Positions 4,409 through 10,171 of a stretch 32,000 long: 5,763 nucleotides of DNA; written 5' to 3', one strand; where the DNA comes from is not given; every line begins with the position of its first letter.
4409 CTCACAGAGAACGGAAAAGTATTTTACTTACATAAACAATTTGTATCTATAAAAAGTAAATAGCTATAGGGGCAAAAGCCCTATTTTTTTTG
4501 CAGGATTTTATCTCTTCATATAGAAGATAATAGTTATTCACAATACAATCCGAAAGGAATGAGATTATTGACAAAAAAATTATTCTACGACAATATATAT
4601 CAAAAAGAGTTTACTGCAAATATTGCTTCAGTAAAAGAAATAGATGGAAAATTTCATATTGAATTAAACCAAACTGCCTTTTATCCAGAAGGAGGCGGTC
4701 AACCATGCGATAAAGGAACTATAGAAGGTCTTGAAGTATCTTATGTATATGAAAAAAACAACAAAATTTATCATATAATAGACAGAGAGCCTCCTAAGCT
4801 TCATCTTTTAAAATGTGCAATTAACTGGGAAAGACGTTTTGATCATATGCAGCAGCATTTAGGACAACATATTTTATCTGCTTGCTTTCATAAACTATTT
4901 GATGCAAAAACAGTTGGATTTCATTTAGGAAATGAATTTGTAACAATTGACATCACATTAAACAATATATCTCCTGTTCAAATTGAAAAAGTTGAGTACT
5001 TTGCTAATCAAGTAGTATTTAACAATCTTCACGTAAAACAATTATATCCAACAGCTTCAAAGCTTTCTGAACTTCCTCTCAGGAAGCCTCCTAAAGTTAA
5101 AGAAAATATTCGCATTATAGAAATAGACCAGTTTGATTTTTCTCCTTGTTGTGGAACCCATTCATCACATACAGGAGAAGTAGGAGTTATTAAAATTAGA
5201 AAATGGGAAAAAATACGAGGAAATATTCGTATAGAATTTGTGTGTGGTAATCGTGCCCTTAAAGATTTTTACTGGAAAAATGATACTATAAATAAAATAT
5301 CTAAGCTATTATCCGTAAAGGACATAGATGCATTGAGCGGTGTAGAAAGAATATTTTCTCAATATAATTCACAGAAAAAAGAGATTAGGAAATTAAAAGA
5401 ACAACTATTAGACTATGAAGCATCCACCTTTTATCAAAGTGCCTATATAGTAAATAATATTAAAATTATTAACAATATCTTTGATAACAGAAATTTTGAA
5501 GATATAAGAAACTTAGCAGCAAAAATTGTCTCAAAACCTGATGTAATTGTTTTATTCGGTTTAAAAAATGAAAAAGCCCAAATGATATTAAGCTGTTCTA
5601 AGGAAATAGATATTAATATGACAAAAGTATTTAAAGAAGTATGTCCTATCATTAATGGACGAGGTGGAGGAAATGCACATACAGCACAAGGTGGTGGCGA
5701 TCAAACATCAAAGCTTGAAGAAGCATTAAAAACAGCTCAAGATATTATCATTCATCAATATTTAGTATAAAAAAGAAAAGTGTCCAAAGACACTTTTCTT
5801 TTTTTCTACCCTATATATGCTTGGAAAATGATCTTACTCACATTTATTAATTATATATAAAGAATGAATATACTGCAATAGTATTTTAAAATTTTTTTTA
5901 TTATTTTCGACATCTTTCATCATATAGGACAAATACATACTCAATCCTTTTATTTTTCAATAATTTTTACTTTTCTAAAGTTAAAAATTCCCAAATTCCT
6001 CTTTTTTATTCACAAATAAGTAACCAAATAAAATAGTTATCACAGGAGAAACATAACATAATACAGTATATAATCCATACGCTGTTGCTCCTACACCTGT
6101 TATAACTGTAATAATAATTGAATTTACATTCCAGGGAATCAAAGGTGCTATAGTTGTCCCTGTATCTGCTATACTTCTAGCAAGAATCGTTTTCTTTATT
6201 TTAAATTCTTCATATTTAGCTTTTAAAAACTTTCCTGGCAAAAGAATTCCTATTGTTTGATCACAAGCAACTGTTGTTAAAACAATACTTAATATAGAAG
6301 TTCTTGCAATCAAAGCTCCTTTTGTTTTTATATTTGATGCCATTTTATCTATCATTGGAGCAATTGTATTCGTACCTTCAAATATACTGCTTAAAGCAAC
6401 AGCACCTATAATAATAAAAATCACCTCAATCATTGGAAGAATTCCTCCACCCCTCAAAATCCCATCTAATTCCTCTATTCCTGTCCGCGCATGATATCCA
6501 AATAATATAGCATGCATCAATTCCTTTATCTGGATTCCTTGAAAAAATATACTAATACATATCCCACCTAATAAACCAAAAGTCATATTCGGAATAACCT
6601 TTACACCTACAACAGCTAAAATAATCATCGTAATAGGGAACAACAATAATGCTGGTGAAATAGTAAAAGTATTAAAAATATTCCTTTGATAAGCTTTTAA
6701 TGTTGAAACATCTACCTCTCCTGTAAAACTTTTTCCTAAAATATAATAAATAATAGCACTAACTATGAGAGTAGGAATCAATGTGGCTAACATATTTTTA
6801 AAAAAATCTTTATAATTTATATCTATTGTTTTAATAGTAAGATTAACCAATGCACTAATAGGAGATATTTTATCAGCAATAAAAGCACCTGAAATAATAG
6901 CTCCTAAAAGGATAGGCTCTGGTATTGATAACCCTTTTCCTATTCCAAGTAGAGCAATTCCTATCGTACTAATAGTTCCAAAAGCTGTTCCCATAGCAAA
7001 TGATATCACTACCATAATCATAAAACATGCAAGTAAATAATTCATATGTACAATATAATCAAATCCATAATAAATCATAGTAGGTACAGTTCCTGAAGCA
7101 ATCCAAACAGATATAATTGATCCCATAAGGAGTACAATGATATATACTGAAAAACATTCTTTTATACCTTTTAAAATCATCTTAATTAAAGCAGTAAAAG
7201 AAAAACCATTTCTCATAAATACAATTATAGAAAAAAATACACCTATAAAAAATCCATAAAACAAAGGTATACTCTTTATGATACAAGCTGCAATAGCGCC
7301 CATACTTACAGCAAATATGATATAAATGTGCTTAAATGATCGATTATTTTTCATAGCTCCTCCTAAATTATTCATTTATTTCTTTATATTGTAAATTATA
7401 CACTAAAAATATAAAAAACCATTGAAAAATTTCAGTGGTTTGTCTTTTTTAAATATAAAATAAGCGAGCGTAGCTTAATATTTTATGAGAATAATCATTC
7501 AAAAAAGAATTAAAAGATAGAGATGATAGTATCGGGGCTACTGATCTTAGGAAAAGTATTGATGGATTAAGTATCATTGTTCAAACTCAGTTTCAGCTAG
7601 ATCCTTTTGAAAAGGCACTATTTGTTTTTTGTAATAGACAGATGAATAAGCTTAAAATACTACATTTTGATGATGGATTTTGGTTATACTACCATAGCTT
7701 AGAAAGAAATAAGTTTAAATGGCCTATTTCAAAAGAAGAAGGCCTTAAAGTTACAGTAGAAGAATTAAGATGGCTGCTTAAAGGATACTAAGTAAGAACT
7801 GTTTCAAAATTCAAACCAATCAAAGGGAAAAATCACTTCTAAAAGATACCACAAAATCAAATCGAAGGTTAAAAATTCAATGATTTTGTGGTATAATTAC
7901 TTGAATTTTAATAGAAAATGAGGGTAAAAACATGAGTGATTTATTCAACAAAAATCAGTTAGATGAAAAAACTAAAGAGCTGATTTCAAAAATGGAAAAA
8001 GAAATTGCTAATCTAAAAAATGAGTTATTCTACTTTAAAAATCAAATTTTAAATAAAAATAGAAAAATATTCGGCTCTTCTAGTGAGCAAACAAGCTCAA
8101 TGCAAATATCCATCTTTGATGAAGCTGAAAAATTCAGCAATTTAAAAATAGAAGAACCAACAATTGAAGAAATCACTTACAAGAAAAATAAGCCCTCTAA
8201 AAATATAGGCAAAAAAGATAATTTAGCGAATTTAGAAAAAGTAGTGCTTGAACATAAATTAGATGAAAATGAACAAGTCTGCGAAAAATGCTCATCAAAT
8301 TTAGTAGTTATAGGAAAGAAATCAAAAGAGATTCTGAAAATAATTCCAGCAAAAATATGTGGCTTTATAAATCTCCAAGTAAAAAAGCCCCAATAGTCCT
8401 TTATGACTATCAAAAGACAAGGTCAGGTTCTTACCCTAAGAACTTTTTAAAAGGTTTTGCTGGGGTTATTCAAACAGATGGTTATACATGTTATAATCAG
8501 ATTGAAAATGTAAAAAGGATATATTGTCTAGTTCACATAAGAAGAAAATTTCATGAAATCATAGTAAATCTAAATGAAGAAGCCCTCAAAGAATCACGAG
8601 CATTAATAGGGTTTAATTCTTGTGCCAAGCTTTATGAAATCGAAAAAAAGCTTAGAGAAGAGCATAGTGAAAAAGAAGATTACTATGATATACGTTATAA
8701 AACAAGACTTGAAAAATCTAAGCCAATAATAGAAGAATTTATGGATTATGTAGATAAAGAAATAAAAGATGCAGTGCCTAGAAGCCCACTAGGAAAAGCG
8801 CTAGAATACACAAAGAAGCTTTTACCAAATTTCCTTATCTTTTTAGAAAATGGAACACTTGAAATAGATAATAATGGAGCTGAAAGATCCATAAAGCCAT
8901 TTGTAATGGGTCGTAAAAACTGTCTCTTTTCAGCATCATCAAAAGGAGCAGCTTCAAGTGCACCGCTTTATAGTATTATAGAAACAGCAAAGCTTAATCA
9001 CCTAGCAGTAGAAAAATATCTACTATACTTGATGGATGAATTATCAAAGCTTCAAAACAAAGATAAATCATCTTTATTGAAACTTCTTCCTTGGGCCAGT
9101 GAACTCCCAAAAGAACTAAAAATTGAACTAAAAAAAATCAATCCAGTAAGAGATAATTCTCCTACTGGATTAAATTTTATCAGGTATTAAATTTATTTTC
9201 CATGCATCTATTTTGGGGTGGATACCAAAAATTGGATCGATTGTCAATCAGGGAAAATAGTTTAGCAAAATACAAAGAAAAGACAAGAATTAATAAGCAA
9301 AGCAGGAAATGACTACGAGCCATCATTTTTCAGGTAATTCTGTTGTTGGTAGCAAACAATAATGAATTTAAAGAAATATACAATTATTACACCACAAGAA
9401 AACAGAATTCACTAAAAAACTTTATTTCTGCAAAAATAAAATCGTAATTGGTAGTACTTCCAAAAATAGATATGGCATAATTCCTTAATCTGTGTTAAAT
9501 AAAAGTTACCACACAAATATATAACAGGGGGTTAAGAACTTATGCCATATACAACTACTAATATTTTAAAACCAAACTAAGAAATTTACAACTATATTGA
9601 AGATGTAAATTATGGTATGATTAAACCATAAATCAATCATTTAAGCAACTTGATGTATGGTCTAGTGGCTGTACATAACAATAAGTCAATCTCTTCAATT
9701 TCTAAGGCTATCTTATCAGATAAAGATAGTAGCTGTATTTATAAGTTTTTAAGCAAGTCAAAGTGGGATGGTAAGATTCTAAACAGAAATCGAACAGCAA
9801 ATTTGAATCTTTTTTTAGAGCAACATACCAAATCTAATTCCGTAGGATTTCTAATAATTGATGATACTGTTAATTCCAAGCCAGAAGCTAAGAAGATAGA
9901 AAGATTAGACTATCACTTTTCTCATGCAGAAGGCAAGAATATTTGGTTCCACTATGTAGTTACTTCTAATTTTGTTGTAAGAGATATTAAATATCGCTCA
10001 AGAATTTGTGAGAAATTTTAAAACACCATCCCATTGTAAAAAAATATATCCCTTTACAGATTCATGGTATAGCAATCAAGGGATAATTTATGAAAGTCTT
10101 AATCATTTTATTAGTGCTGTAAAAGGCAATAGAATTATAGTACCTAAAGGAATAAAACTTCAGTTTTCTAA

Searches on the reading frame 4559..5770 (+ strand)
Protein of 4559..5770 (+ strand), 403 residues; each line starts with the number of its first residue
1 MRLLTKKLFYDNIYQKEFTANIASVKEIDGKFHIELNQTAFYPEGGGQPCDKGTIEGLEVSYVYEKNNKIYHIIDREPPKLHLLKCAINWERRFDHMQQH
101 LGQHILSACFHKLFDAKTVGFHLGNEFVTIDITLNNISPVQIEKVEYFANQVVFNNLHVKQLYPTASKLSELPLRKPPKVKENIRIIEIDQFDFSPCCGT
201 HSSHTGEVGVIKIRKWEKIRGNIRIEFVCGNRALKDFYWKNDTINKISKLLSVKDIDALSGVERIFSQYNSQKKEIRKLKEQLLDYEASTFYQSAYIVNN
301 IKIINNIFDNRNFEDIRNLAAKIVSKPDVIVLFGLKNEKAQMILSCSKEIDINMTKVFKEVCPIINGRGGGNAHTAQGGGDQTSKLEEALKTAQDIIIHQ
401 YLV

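Call 65: search_protein_families(library=pfam, proteins=[window:4559-5770:+], max_evalue=0.00001)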
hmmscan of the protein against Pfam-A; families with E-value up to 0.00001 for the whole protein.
window:4559-5770:+ (403 aa): 3 families
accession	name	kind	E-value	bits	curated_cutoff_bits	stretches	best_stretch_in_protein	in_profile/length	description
PF02272.25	DHHA1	-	5.6e-11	43.3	25.9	1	303-397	4-100/102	DHHA1 domain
PF07973.19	tRNA_SAD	-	1.4e-10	41.4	24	1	184-224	1-42/44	Threonyl and Alanyl tRNA synthetase second additional domain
PF01411.24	tRNA-synt_2c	-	2.1e-07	30.3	30.3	1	15-78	472-535/552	tRNA synthetases class II (A)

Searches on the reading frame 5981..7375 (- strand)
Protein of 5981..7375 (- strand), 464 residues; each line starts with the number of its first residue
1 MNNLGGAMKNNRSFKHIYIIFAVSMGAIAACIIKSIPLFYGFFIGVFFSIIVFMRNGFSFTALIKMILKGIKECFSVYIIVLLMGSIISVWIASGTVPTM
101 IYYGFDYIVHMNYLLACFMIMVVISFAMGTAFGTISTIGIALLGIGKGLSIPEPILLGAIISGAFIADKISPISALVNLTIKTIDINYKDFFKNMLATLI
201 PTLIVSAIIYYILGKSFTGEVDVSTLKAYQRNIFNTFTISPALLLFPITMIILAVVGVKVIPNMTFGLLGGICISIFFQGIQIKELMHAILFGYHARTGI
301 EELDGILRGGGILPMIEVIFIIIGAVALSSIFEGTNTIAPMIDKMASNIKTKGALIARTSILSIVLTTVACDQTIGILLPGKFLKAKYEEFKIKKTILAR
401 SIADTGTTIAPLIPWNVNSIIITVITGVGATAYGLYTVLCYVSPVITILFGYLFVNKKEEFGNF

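Call 65: search_protein_families(library=pfam, proteins=[window:5981-7375:-], max_evalue=0.00001)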
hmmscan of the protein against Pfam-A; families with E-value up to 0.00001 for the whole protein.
window:5981-7375:- (464 aa): 1 family
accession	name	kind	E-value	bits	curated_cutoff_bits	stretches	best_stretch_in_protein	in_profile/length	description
PF03553.21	Na_H_antiporter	-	3.4e-34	118.9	23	1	163-453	1-301/303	Na+/H+ antiporter family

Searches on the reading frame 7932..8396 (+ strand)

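Call 65: search_protein_families(library=pfam, proteins=[window:7932-8396:+], max_evalue=0.00001)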
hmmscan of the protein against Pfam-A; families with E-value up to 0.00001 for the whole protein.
window:7932-8396:+ (154 aa): 1 family
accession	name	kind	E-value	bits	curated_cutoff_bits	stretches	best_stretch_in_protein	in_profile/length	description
PF13007.12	LZ_Tnp_IS66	-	3.6e-08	34.4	22.9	1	36-104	3-69/71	Transposase C of IS166 homeodomain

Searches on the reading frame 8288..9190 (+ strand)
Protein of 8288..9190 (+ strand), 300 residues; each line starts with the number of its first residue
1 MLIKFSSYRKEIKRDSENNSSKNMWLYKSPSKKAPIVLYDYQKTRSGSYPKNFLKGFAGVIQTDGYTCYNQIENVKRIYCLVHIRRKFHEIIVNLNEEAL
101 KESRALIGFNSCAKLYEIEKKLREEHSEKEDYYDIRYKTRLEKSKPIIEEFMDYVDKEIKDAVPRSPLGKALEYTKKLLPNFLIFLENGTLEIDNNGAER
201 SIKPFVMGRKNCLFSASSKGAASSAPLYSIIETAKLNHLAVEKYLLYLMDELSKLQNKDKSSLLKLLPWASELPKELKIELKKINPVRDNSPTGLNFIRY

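Call 65: search_protein_families(library=pfam, proteins=[window:8288-9190:+], max_evalue=0.00001)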
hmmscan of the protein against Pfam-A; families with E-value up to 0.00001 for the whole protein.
window:8288-9190:+ (300 aa): 2 families
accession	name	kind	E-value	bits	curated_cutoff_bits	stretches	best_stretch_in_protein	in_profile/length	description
PF03050.20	DDE_Tnp_IS66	-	5.5e-55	187.2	23.1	1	13-222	81-283/284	Transposase IS66 family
PF13817.11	DDE_Tnp_IS66_C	-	1.6e-06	28.6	30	1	229-269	1-39/39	IS66 C-terminal element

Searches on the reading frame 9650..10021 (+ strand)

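Call 65: search_protein_families(library=pfam, proteins=[window:9650-10021:+], max_evalue=0.00001)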
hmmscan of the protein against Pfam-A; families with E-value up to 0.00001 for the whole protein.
window:9650-10021:+ (123 aa): 1 family
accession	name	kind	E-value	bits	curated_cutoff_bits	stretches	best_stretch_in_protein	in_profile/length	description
PF13546.12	DDE_5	-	7.6e-09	35.9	27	1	3-98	20-109/272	DDE superfamily endonuclease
